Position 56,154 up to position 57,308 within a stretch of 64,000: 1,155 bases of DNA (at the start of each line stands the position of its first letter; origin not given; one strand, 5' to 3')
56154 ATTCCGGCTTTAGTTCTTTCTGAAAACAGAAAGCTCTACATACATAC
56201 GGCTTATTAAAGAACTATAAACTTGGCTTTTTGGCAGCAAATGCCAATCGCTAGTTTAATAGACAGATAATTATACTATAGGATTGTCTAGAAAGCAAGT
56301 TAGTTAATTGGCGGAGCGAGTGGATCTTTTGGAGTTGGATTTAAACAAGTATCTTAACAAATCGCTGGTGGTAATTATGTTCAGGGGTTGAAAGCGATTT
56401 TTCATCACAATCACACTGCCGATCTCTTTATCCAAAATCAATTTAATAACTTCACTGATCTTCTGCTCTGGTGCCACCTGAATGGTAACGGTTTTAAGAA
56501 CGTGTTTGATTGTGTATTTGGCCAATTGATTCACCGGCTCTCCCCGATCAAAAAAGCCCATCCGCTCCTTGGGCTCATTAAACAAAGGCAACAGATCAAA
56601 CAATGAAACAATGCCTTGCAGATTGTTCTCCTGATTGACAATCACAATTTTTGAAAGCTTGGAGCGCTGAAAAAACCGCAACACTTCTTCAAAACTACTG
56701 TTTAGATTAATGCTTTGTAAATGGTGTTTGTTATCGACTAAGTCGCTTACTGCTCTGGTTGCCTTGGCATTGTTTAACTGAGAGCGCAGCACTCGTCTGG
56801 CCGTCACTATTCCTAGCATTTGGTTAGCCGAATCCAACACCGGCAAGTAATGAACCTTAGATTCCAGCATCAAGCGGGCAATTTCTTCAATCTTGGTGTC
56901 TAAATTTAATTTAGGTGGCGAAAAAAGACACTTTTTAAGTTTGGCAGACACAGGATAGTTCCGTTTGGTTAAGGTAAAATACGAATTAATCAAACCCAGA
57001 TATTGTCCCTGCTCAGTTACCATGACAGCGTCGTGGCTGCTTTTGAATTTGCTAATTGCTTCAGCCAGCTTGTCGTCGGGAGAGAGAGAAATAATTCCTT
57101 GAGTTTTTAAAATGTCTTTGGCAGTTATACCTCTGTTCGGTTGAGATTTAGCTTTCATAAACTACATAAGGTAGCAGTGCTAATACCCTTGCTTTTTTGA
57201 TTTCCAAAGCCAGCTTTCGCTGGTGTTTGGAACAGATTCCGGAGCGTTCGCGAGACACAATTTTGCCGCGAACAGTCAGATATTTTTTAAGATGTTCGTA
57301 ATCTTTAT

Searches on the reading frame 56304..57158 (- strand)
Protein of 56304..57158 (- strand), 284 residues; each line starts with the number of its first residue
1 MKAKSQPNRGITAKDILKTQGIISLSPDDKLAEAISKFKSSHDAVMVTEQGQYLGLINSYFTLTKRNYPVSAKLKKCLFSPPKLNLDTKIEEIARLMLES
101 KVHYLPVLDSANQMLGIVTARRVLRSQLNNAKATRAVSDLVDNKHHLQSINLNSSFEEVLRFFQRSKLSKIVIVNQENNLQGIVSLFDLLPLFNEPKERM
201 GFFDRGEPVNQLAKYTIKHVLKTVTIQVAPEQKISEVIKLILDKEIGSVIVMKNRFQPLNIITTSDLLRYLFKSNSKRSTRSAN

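Call 10: search_protein_families(library=pfam, proteins=[window:56304-57158:-], max_evalue=1)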
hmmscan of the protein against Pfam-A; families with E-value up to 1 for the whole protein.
window:56304-57158:- (284 aa): 2 families
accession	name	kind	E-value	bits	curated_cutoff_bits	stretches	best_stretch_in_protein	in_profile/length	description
PF00571.33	CBS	-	7.8e-33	113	24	4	81-126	9-54/57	CBS domain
PF12978.13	DUF3862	-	0.09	13.1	25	1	165-237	6-75/159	Domain of Unknown Function with PDB structure (DUF3862)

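Call 25: find_homologous_proteins(query=window:56307-57158:-, max_evalue=1e-30)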
Query window:56307-57158:- (284 aa): 43 proteins with E <= 1e-30 among 1246 candidates.
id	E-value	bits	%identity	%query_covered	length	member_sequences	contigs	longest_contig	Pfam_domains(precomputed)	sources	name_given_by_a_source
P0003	4.6e-176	601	100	100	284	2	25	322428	PF00571.34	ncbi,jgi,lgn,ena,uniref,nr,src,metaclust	ncbi:hypothetical protein A2313_00305 [Candidatus Roizmanbacteria bacterium RIFOXYB2_FULL_41_10]|uni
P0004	1.1e-144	499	85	96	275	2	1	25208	PF00571.34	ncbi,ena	-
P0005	9.3e-124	430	75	96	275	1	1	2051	PF00571.34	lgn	-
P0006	2.6e-115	402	74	92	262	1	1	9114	PF00571.34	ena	-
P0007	2.2e-113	396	70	92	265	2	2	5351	PF00571.34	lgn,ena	-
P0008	9.1e-113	394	71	92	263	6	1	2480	PF00571.34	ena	-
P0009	7.8e-112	391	71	92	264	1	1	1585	PF00571.34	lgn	-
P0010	2.1e-110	386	70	92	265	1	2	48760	PF00571.34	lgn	-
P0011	5.9e-110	385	68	94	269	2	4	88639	PF00571.34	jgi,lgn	-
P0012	3.9e-106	372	67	93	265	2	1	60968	PF00571.34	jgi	-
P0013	3.3e-105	369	67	92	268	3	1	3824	PF00571.34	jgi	-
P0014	6.1e-105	368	65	93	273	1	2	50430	PF00571.34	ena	-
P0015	1.5e-104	367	66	92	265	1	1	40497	PF00571.34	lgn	-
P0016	2.7e-104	366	65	92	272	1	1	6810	PF00571.34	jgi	-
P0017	8.3e-104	365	64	96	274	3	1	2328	PF00571.34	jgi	jgi:CBS domain-containing protein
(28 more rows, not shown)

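Call 28: find_encoding_contigs(protein=P0004, flank=4000, max_places=2)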
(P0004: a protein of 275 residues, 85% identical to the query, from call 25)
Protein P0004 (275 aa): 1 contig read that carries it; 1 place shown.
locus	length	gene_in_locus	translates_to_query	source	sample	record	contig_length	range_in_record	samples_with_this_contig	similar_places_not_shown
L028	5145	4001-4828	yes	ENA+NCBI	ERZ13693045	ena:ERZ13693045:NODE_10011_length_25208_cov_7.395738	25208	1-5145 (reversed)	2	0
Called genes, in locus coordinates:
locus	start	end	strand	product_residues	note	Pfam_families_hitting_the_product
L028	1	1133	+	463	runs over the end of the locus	PF00750:tRNA-synt_1d (weak), PF01406:tRNA-synt_1e, PF09334:tRNA-synt_1g (weak), PF09190:DALR_2 (faint)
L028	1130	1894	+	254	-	-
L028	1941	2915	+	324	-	PF01699:Na_Ca_ex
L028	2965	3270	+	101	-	PF01250:Ribosomal_S6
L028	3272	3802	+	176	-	PF00436:SSB, PF22657:SSB_1 (weak)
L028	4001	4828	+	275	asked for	PF00571:CBS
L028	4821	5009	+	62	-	-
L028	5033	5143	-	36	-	?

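Call 29: find_encoding_contigs(protein=P0006, flank=4000, max_places=2)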
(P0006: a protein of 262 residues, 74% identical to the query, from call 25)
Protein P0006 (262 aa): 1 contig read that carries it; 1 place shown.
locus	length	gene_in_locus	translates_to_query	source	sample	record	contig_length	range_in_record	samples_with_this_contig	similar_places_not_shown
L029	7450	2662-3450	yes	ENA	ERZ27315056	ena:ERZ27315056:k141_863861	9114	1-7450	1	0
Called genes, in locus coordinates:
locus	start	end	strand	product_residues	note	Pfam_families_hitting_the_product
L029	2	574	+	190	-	?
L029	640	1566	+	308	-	PF01699:Na_Ca_ex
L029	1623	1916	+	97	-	PF01250:Ribosomal_S6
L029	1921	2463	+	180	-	PF00436:SSB, PF22657:SSB_1 (weak)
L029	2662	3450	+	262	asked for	PF00571:CBS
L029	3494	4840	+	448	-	PF18073:Zn_ribbon_LapB, PF00154:RecA_N (weak), PF03796:DnaB_C, PF06745:ATPase, PF13481:AAA_25, PF23442:DUF7125 (weak), PF13401:AAA_22, PF20720:nSTAND3 (weak), +1 more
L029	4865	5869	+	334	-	-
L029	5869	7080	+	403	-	PF02073:Peptidase_M29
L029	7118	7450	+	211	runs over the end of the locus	-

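Call 30: find_encoding_contigs(protein=P0010, flank=4000, max_places=2)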
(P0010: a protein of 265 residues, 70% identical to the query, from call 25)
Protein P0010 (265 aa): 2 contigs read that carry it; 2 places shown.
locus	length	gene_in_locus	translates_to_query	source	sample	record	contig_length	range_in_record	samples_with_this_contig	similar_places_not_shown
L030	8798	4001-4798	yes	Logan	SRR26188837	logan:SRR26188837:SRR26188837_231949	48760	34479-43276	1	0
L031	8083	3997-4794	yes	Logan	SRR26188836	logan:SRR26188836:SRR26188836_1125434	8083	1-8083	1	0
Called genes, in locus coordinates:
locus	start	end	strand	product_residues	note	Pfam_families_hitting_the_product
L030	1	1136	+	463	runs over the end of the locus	PF01406:tRNA-synt_1e, PF09334:tRNA-synt_1g (faint)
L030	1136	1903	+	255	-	-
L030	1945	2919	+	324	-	PF01699:Na_Ca_ex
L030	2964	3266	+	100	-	PF01250:Ribosomal_S6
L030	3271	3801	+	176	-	PF00436:SSB, PF22657:SSB_1 (weak)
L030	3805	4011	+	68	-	PF01084:Ribosomal_S18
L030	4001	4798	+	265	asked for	PF00571:CBS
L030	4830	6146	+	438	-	PF18073:Zn_ribbon_LapB, PF00154:RecA_N (weak), PF13481:AAA_25, PF03796:DnaB_C (weak), PF06745:ATPase, PF13401:AAA_22 (weak), PF13541:ChlI (weak)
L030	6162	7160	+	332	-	-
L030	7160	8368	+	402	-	PF02073:Peptidase_M29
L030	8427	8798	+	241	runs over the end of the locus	-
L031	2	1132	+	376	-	?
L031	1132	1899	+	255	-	-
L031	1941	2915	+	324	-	PF01699:Na_Ca_ex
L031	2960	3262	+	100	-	PF01250:Ribosomal_S6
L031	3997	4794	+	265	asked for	PF00571:CBS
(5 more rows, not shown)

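Call 31: find_encoding_contigs(protein=P0005, flank=4000, max_places=2)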
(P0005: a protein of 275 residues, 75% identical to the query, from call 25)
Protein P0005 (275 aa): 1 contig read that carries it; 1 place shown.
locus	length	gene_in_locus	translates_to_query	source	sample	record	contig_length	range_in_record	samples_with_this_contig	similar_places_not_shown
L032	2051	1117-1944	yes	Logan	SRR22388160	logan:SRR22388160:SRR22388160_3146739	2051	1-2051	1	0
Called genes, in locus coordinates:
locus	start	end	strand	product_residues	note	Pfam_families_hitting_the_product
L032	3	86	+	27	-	?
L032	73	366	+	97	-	PF01250:Ribosomal_S6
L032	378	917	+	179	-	PF00436:SSB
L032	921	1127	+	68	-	PF01084:Ribosomal_S18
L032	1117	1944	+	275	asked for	PF00571:CBS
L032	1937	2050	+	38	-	?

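Call 46: find_encoding_contigs(protein=P0003, flank=3000, max_places=10)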
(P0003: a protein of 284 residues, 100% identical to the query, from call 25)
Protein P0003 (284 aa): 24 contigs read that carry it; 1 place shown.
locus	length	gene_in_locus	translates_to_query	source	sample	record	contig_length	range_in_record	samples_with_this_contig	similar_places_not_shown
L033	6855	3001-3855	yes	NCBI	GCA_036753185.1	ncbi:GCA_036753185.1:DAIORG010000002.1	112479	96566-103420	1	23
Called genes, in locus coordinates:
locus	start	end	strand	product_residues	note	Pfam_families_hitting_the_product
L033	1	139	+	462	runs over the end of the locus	PF01406:tRNA-synt_1e, PF09334:tRNA-synt_1g (faint), PF09190:DALR_2 (faint)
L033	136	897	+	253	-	-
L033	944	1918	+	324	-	PF01699:Na_Ca_ex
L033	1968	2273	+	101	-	PF01250:Ribosomal_S6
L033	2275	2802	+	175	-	PF00436:SSB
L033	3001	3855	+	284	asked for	PF00571:CBS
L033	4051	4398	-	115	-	-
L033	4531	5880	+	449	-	PF18073:Zn_ribbon_LapB, PF00154:RecA_N (weak), PF13481:AAA_25, PF03796:DnaB_C (weak), PF06745:ATPase, PF23442:DUF7125 (weak), PF06745:ATPase (weak), PF13541:ChlI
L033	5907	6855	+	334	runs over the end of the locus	-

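Call 48: find_encoding_contigs(protein=P0048, flank=5000, max_places=3)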
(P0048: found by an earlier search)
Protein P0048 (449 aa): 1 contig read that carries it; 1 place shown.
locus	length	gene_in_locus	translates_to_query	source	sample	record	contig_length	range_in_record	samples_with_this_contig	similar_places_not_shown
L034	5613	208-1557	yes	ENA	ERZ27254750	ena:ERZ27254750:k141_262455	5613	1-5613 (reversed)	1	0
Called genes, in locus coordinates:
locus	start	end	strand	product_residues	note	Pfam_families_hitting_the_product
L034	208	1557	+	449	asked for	PF18073:Zn_ribbon_LapB, PF00154:RecA_N, PF13481:AAA_25, PF03796:DnaB_C (weak), PF06745:ATPase, PF23442:DUF7125 (weak), PF06745:ATPase (weak), PF13541:ChlI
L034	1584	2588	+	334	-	-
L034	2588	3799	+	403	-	PF02073:Peptidase_M29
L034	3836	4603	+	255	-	-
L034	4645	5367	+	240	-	-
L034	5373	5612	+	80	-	?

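Call 49: find_encoding_contigs(protein=P0046, flank=3000, max_places=3)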
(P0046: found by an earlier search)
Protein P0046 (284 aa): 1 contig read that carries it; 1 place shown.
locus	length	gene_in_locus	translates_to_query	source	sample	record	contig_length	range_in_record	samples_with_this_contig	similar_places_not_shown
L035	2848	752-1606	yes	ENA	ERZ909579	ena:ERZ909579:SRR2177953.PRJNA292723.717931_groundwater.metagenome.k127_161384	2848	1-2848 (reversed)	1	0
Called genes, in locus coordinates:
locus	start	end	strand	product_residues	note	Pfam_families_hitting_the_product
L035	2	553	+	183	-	?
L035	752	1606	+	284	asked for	PF00571:CBS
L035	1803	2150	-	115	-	-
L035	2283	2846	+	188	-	?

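Call 69: find_encoding_contigs(protein=P0011, flank=2500, max_places=1)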
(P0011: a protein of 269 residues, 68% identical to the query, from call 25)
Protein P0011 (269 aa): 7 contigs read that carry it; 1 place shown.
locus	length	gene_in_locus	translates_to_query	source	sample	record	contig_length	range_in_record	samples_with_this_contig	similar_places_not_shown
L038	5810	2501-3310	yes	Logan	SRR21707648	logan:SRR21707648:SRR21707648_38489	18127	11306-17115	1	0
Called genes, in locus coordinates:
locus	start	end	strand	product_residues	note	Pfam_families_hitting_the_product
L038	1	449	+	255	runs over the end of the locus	-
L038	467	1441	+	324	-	PF01699:Na_Ca_ex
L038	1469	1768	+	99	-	PF01250:Ribosomal_S6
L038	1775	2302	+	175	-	PF00436:SSB, PF22657:SSB_1 (weak)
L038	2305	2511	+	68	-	PF01084:Ribosomal_S18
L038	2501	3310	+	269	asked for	PF00571:CBS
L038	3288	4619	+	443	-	PF18073:Zn_ribbon_LapB, PF00154:RecA_N (faint), PF13481:AAA_25, PF03796:DnaB_C (weak), PF06745:ATPase, PF13541:ChlI (weak)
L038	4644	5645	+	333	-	-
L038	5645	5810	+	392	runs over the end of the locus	?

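Call 70: find_encoding_contigs(protein=P0012, flank=2500, max_places=1)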
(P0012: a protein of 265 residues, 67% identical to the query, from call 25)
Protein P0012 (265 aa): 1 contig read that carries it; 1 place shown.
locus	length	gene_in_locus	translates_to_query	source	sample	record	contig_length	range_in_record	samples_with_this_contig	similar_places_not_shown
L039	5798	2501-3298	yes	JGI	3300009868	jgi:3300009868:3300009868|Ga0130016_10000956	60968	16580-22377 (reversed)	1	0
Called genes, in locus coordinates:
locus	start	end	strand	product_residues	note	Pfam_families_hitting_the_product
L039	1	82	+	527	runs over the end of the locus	PF10131:PTPS_related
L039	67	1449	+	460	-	-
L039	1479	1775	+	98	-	PF01250:Ribosomal_S6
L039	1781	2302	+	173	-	PF00436:SSB, PF22657:SSB_1 (weak)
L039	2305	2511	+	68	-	PF01084:Ribosomal_S18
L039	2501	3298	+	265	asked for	PF00571:CBS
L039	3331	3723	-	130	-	-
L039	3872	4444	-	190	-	-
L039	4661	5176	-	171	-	-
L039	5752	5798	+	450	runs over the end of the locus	PF18073:Zn_ribbon_LapB, PF00154:RecA_N (weak), PF13481:AAA_25, PF03796:DnaB_C (weak), PF06745:ATPase, PF05729:NACHT (weak), PF13401:AAA_22 (weak), PF13541:ChlI (faint)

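Call 88: search_protein_families(library=pfam, proteins=[L039:3331-3723:-, L039:3872-4444:-, L039:4661-5176:-, L028:4821-5009:+], max_evalue=0.01)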
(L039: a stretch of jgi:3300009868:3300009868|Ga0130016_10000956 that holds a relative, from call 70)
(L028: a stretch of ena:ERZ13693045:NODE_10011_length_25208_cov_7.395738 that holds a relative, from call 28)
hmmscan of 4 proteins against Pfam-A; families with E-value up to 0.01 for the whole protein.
L039:3331-3723:- (130 aa): 0 families

L039:3872-4444:- (190 aa): 0 families

L039:4661-5176:- (171 aa): 0 families

L028:4821-5009:+ (62 aa): 0 families

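Call 89: search_protein_families(library=padloc, proteins=[L039:3331-3723:-, L039:3872-4444:-, L039:4661-5176:-, L028:4821-5009:+], max_evalue=0.01)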
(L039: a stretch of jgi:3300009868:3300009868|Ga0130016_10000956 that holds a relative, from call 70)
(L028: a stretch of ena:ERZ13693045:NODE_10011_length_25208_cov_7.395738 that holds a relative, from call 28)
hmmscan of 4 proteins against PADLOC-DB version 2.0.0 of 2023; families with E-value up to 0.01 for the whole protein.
L039:3331-3723:- (130 aa): 0 families

L039:3872-4444:- (190 aa): 0 families

L039:4661-5176:- (171 aa): 0 families

L028:4821-5009:+ (62 aa): 0 families
